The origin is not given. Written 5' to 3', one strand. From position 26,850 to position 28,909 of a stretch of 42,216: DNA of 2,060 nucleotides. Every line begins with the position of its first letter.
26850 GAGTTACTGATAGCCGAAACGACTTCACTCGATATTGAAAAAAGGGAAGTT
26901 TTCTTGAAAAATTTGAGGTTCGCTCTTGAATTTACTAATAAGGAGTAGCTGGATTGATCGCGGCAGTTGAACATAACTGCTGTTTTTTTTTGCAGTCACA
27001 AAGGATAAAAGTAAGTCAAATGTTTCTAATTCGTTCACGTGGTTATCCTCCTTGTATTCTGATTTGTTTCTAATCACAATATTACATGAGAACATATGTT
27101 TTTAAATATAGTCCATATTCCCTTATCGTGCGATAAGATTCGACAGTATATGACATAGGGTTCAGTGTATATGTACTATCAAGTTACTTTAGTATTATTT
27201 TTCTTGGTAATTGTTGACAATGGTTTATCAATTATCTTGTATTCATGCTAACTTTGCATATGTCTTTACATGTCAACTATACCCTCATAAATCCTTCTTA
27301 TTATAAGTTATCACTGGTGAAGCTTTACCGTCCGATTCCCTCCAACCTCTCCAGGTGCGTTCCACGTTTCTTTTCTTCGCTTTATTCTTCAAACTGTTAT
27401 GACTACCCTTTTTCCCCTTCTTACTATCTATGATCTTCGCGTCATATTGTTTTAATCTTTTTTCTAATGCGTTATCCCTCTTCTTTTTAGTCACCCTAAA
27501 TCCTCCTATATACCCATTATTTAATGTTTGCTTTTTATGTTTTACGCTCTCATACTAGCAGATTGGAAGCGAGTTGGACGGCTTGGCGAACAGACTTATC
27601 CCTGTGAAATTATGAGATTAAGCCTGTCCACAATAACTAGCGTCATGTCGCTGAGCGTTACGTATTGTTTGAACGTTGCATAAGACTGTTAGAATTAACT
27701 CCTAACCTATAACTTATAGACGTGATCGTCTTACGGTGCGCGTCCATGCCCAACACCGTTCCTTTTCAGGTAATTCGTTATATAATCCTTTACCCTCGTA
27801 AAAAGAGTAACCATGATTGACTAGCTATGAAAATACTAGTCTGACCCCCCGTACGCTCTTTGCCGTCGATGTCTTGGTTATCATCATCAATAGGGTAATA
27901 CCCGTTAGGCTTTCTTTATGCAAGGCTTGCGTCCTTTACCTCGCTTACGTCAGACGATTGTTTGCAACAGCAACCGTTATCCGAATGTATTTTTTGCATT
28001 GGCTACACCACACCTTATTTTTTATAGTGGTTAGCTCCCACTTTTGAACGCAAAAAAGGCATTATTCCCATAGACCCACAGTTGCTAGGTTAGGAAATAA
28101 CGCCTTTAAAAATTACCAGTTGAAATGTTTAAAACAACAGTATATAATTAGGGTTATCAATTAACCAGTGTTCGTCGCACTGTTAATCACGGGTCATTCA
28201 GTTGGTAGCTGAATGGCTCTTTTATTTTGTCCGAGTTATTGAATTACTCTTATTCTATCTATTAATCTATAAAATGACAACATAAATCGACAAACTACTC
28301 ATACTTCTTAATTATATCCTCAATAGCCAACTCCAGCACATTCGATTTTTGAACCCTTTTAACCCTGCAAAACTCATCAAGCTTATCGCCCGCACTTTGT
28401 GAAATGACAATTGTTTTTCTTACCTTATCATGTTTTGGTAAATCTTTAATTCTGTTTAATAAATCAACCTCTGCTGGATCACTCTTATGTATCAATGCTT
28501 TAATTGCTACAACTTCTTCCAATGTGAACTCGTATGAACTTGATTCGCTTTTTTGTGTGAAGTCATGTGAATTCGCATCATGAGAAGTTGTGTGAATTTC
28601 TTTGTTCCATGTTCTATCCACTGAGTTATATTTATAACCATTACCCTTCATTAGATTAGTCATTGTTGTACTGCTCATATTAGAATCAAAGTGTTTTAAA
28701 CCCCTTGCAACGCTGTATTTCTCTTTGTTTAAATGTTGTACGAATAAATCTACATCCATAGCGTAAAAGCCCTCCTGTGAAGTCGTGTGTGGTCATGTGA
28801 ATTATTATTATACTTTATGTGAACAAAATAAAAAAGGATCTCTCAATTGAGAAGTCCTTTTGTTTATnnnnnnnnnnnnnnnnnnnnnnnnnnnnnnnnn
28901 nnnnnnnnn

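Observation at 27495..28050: About 0.55 kb of GC-enriched, ORF-free sequence in a gene-dense phage: candidate large structured RNA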

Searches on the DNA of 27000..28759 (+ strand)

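Call 5: search_rna_families(source=window, start=27000, end=28400, threshold=evalue, max_evalue=10, show_alignments=3)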
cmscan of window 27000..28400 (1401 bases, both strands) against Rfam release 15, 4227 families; matches with E-value up to 10: 2.
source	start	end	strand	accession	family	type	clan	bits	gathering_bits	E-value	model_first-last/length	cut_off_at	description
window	28183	28295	+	RF02326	TtnuHACA19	Gene; snRNA; snoRNA; HACA-box;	-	21.7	100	1.6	1-121/121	no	Tetrahymena snoRNA TtnuHACA19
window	27729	27774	-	RF02988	GEBRO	Gene; sRNA;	-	16.9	284.7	0.037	265-310/350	no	GEBRO RNA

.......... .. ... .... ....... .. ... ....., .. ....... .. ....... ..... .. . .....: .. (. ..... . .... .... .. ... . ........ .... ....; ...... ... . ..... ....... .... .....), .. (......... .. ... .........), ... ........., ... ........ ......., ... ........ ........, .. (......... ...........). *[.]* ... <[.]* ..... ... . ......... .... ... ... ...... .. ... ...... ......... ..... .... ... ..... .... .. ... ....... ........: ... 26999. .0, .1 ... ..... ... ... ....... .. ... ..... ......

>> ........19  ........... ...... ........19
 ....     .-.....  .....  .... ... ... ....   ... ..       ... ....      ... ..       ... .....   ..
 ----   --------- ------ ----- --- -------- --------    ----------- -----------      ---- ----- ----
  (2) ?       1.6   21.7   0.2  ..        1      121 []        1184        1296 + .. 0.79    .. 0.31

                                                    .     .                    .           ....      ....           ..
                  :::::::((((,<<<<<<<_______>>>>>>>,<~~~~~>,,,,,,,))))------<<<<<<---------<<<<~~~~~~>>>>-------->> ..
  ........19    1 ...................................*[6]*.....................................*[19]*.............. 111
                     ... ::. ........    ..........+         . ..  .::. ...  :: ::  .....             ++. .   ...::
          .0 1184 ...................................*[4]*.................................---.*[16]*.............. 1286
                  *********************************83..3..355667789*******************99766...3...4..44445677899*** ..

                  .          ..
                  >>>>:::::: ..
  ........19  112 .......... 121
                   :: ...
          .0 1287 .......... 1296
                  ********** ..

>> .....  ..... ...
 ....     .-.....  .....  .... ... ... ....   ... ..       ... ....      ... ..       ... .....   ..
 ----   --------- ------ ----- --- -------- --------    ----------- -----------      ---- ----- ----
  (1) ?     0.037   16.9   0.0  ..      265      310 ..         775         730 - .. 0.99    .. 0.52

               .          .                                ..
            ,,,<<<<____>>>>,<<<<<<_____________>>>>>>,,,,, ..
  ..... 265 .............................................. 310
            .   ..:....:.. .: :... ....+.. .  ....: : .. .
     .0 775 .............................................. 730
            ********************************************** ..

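Call 7: search_dna_similar(query=window:27200-28300:+, collection=phages, mode=distant, max_rows=40)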
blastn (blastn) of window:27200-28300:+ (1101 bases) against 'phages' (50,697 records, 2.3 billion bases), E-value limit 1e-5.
No match.

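Call 41: search_dna_similar(query=window:27495-28060:-, collection=plasmids, mode=distant, max_rows=20, max_evalue=0.01)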
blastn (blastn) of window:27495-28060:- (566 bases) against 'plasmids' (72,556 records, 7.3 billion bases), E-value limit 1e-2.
Records with a match: 16; places in all: 16; records where one place covers at least 80% of the query: 0.
Best place of each record, by identity: 80-90% 13; 60-80% 3.
By first word of the organism name: Bacillus 16.
By predicted mobility (MOB-suite, as given by PLSDB): non-mobilizable 13; conjugative 3.
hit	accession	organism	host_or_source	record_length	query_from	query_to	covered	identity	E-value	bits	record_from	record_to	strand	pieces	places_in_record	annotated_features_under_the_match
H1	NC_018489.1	Bacillus thuringiensis HD-771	-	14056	19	335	47%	79.4%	1e-34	214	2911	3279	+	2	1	none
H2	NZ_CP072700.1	Bacillus thuringiensis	whole organism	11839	19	335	47%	79.4%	1e-34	214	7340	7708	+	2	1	none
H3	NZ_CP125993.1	Bacillus cereus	cell culture,soil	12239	19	329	46%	80.8%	2e-37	226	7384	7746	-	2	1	none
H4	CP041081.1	Bacillus tropicus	Oryctes gigas,whole organism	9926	19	329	46%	80.5%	3e-36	221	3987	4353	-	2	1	hypothetical protein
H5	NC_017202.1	Bacillus thuringiensis serovar chinensis CT-43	-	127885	19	329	46%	80.5%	3e-36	221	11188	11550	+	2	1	none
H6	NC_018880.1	Bacillus thuringiensis Bt407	-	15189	19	329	46%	80.5%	3e-36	221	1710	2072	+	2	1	none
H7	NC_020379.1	Bacillus thuringiensis serovar thuringiensis str. IS5056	-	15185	19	329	46%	80.5%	3e-36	221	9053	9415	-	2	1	none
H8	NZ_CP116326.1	Bacillus thuringiensis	soil sample,soil sample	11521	19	329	46%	80.5%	3e-36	221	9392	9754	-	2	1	none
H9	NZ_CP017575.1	Bacillus thuringiensis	whole organism,soil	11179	19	329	40%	81.1%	6e-32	207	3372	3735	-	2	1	none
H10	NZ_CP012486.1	Bacillus cereus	chromosome of scaffolds,soil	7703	17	225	37%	80.5%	8e-43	182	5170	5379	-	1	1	none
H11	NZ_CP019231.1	Bacillus thuringiensis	-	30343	17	225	37%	80.5%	8e-43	182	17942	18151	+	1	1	none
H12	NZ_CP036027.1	Bacillus mycoides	cell culture,soil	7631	17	225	37%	80.5%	8e-43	182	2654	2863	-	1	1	none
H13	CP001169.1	Bacillus cereus H3081.97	-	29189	47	225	32%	81.8%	3e-41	176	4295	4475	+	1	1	hypothetical protein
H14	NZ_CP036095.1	Bacillus toyonensis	cell culture,soil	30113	47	225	32%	81.7%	4e-40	173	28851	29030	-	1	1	none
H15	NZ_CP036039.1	Bacillus mycoides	cell culture,soil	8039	39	208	30%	76.8%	3e-30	141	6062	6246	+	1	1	none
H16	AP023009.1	Bacillus cereus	-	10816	16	155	25%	82.5%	1e-27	132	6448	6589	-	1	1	none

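Call 44: get_annotated_region(hit=H6, flank=4000)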
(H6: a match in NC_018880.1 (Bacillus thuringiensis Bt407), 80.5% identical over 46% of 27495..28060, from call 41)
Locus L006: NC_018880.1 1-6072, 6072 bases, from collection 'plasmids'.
description: Bacillus thuringiensis Bt407 plasmid BTB_15p, complete sequence
organism: Bacillus thuringiensis Bt407 (NCBI taxid 527021)
taxonomy: Bacteria; Bacillota; Bacilli; Bacillales; Bacillaceae; Bacillus; Bacillus thuringiensis; Bacillus thuringiensis Bt407
host: -; source: -; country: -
typing (MOB-suite, as given by PLSDB): non-mobilizable; replicon rep_cluster_899
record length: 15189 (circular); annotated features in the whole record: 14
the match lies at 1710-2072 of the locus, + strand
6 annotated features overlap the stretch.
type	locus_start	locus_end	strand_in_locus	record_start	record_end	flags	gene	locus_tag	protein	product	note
CDS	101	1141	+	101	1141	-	-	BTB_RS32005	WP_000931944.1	hypothetical protein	-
CDS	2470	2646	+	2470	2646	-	-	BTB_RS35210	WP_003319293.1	hypothetical protein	-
CDS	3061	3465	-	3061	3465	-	-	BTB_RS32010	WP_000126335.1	PBECR2 nuclease fold domain-containing protein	-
CDS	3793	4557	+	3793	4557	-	-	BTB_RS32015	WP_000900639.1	hypothetical protein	-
CDS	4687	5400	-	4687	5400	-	-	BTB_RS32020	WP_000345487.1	MerR family transcriptional regulator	GO:0006355 - regulation of DNA-templated transcription [Evidence IEA]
CDS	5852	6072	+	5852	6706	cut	tnpI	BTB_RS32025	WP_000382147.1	TnP I resolvase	-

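Call 45: get_annotated_region(hit=H10, flank=4000)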
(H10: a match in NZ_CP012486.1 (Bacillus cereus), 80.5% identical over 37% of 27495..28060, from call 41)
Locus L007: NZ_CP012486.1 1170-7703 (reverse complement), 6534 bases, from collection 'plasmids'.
description: Bacillus cereus strain NJ-W plasmid unnamed37, complete sequence
organism: Bacillus cereus (NCBI taxid 1396)
taxonomy: Bacteria; Bacillota; Bacilli; Bacillales; Bacillaceae; Bacillus; Bacillus cereus
host: -; source: chromosome of scaffolds,soil; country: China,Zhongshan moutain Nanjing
typing (MOB-suite, as given by PLSDB): non-mobilizable
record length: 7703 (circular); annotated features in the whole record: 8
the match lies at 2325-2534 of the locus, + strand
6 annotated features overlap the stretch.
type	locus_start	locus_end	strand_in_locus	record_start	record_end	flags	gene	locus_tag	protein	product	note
CDS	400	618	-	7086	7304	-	-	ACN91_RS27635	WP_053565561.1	hypothetical protein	-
CDS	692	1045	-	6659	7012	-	-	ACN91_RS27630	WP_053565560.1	hypothetical protein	-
CDS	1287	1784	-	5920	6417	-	-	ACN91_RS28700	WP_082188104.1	hypothetical protein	-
CDS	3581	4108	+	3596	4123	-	-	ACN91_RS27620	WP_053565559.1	hypothetical protein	-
CDS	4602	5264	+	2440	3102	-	-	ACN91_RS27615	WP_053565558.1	hypothetical protein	-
CDS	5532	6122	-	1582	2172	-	-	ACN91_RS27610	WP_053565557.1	recombinase family protein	GO:0006310 - DNA recombination [Evidence IEA]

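Call 61: get_annotated_region(hit=H1, flank=2500)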
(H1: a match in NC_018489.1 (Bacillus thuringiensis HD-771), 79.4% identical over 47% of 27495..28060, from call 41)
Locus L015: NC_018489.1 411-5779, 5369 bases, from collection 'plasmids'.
description: Bacillus thuringiensis HD-771 plasmid p06, complete sequence
organism: Bacillus thuringiensis HD-771 (NCBI taxid 1218175)
taxonomy: Bacteria; Bacillota; Bacilli; Bacillales; Bacillaceae; Bacillus; Bacillus thuringiensis; Bacillus thuringiensis HD-771
host: -; source: -; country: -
typing (MOB-suite, as given by PLSDB): non-mobilizable; replicon rep_cluster_899
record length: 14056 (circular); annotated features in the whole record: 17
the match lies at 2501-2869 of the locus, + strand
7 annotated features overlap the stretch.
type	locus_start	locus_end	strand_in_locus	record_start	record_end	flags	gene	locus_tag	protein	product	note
CDS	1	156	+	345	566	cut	-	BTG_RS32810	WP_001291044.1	hypothetical protein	-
CDS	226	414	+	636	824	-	-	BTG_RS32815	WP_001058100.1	hypothetical protein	-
CDS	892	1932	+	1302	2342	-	-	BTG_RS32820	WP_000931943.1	hypothetical protein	-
CDS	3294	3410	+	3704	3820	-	-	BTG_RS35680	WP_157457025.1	hypothetical protein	-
CDS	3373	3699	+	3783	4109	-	-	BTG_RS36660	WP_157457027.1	Rha family transcriptional regulator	-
CDS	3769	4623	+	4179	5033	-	tnpI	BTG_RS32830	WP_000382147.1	TnP I resolvase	-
CDS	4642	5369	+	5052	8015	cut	-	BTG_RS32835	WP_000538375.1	Tn3 family transposase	-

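Call 62: get_annotated_region(hit=H3, flank=2500)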
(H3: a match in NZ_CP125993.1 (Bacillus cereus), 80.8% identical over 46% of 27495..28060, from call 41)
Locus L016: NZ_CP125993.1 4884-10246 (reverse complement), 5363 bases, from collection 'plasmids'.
description: Bacillus cereus strain FFI_gr_36 plasmid FFI_gr36p, complete sequence
organism: Bacillus cereus (NCBI taxid 1396)
taxonomy: Bacteria; Bacillota; Bacilli; Bacillales; Bacillaceae; Bacillus; Bacillus cereus
host: -; source: cell culture,soil; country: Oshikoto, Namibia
typing (MOB-suite, as given by PLSDB): non-mobilizable
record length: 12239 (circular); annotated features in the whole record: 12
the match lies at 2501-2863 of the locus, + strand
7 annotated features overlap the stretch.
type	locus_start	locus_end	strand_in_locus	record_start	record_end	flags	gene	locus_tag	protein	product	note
CDS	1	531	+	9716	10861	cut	-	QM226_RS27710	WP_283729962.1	hypothetical protein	-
CDS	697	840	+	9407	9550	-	-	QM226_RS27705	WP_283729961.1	hypothetical protein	-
CDS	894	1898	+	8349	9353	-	-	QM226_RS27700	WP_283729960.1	hypothetical protein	-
CDS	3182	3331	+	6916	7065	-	-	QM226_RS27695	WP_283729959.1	hypothetical protein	-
CDS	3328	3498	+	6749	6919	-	-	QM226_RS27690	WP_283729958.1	hypothetical protein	-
CDS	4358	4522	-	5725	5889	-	-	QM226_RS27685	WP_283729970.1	hypothetical protein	-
CDS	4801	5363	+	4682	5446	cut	-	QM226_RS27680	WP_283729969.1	spbB protein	-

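Call 63: get_annotated_region(hit=H9, flank=2500)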
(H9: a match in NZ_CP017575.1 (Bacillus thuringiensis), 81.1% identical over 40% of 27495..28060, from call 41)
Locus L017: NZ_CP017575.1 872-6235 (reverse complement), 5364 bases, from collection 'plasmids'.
description: Bacillus thuringiensis strain SCG04-02 plasmid PSCG11, complete sequence
organism: Bacillus thuringiensis (NCBI taxid 1428)
taxonomy: Bacteria; Bacillota; Bacilli; Bacillales; Bacillaceae; Bacillus; Bacillus thuringiensis
host: -; source: whole organism,soil; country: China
typing (MOB-suite, as given by PLSDB): non-mobilizable; replicon rep_cluster_899
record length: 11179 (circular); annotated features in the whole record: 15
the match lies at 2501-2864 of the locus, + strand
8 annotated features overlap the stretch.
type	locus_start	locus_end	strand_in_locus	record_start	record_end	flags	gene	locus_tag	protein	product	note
CDS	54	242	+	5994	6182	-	-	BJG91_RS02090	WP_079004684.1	hypothetical protein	-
CDS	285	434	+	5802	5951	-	-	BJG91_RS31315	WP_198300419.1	hypothetical protein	-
CDS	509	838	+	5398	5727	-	-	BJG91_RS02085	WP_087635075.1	hypothetical protein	-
CDS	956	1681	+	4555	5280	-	-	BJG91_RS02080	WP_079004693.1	replication initiator RepA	-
CDS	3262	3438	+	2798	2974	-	-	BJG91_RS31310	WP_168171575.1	hypothetical protein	-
CDS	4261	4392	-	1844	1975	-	-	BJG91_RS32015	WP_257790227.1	hypothetical protein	-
CDS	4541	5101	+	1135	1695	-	-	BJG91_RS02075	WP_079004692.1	hypothetical protein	-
CDS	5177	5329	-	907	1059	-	-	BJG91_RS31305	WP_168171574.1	hypothetical protein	-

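Call 64: get_annotated_region(hit=H11, flank=2500)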
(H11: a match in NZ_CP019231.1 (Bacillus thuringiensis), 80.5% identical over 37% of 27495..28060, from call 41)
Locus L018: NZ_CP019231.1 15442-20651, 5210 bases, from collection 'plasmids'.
description: Bacillus thuringiensis strain YGd22-03 plasmid pYGD30, complete sequence
organism: Bacillus thuringiensis (NCBI taxid 1428)
taxonomy: Bacteria; Bacillota; Bacilli; Bacillales; Bacillaceae; Bacillus; Bacillus thuringiensis
host: -; source: -; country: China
typing (MOB-suite, as given by PLSDB): non-mobilizable
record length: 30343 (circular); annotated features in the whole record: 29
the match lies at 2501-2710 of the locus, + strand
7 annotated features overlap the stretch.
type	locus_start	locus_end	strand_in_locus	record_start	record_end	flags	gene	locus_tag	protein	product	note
CDS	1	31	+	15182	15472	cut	-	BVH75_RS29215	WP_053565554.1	hypothetical protein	-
CDS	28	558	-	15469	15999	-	-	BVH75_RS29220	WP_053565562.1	helix-turn-helix domain-containing protein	GO:0006310 - DNA recombination [Evidence IEA]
CDS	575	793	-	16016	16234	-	-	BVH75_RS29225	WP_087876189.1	hypothetical protein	-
CDS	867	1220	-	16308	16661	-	-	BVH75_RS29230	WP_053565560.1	hypothetical protein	-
CDS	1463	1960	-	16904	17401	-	-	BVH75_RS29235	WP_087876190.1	hypothetical protein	-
CDS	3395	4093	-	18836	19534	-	-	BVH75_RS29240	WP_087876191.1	Yip1 family protein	GO:0006888 - endoplasmic reticulum to Golgi vesicle-mediated transport [Evidence IEA]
CDS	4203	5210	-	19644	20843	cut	-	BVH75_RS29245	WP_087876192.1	ABC transporter permease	-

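Call 65: get_annotated_region(hit=H13, flank=2500)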
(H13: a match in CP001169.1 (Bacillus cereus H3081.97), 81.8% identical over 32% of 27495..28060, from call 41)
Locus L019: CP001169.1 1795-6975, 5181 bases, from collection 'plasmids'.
description: Bacillus cereus H3081.97 plasmid pH308197_29, complete sequence
organism: Bacillus cereus H3081.97 (NCBI taxid 451708)
taxonomy: Bacteria; Bacillota; Bacilli; Bacillales; Bacillaceae; Bacillus; Bacillus cereus; Bacillus cereus H3081.97
host: -; source: -; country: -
typing (MOB-suite, as given by PLSDB): conjugative; replicon rep_cluster_198; relaxase MOBC; mating-pair formation MPF_T
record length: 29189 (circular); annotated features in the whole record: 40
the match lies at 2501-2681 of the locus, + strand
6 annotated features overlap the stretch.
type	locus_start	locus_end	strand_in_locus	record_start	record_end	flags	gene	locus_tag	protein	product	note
CDS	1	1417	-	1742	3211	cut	-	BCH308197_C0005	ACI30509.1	FtsZ/tubulin-related protein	-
CDS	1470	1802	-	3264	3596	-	-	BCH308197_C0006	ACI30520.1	hypothetical protein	-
CDS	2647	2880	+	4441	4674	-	-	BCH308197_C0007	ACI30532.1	hypothetical protein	-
CDS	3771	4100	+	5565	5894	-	-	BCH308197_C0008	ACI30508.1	hypothetical protein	-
CDS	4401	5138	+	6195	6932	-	-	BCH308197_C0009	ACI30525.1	hypothetical protein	-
CDS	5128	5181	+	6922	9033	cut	-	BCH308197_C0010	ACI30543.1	conserved hypothetical protein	-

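Call 69: get_annotated_region(hit=H15, flank=2500)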
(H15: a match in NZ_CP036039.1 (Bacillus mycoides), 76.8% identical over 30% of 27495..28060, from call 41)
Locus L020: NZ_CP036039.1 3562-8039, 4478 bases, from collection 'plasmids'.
description: Bacillus mycoides strain BPN57/2 plasmid p8_2
organism: Bacillus mycoides (NCBI taxid 1405)
taxonomy: Bacteria; Bacillota; Bacilli; Bacillales; Bacillaceae; Bacillus; Bacillus mycoides
host: -; source: cell culture,soil; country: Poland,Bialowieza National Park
typing (MOB-suite, as given by PLSDB): non-mobilizable
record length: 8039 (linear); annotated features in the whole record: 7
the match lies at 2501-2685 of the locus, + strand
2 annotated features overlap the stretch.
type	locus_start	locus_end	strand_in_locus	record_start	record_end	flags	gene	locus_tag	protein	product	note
CDS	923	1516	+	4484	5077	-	-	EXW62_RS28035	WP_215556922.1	hypothetical protein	-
CDS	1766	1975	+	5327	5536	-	-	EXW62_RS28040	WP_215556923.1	hypothetical protein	-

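Call 70: get_annotated_region(hit=H16, flank=2500)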
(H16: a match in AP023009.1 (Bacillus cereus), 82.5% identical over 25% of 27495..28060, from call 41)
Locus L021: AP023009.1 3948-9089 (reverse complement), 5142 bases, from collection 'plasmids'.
description: Bacillus cereus 30090 plasmid p30090_4 DNA, complete sequence
organism: Bacillus cereus (NCBI taxid 1396)
taxonomy: Bacteria; Bacillota; Bacilli; Bacillales; Bacillaceae; Bacillus; Bacillus cereus
host: -; source: -; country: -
typing (MOB-suite, as given by PLSDB): non-mobilizable
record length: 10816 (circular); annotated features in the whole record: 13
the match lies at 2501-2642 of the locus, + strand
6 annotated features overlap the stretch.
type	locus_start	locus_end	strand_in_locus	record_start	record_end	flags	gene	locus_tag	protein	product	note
CDS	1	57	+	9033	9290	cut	-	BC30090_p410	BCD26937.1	hypothetical protein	-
CDS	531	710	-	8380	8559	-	-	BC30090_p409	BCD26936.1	hypothetical protein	-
CDS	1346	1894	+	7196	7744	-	-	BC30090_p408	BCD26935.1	DNA integration/recombination/invertion protein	-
CDS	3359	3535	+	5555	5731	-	-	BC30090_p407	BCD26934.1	hypothetical protein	-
CDS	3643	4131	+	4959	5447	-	-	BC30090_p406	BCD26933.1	hypothetical protein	-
CDS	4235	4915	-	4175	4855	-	-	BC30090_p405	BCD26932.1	hypothetical protein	-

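Call 71: get_annotated_region(hit=H14, flank=2500)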
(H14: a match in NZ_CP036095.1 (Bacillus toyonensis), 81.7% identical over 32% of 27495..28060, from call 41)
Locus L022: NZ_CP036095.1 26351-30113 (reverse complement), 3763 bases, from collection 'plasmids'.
description: Bacillus toyonensis strain JAS22/1 plasmid p30
organism: Bacillus toyonensis (NCBI taxid 155322)
taxonomy: Bacteria; Bacillota; Bacilli; Bacillales; Bacillaceae; Bacillus; Bacillus toyonensis
host: -; source: cell culture,soil; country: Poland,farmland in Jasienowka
typing (MOB-suite, as given by PLSDB): conjugative; replicon rep_cluster_198; relaxase MOBC; mating-pair formation MPF_T
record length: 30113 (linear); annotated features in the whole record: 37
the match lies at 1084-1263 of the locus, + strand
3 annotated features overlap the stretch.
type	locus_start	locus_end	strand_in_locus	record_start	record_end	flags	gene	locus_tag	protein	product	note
CDS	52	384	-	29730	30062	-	-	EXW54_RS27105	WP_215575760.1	hypothetical protein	-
CDS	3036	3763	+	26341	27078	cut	-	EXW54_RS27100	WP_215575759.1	replication-relaxation family protein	-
CDS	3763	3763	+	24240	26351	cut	-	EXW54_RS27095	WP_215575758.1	TraM recognition domain-containing protein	-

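Call 72: get_annotated_region(hit=H4, flank=2500)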
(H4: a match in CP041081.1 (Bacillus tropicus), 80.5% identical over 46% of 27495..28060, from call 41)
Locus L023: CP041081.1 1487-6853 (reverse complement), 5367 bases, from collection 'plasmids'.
description: Bacillus tropicus strain LM1212-W3 plasmid p8, complete sequence
organism: Bacillus tropicus (NCBI taxid 2026188)
taxonomy: Bacteria; Bacillota; Bacilli; Bacillales; Bacillaceae; Bacillus; Bacillus tropicus
host: -; source: Oryctes gigas,whole organism; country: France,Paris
typing (MOB-suite, as given by PLSDB): non-mobilizable; replicon rep_cluster_2350
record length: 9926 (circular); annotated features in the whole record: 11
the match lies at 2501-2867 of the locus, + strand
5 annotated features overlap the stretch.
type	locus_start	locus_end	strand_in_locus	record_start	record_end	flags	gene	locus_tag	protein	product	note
CDS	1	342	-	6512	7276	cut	-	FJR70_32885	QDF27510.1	hypothetical protein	-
CDS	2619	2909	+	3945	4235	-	-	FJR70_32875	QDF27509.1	hypothetical protein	-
CDS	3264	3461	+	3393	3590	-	-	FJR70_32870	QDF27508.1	hypothetical protein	-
CDS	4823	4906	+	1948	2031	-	-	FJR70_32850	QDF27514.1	23S rRNA methyltransferase attenuation leader peptide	-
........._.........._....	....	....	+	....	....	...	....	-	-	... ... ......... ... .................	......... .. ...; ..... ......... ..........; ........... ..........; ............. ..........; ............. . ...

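Call 82: search_dna_similar(query=L006:1690-2320:+, collection=phages, mode=distant, max_rows=30, max_evalue=0.001)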
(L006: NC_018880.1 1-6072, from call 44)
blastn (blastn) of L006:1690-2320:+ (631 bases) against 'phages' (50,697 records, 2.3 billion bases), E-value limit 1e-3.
No match.
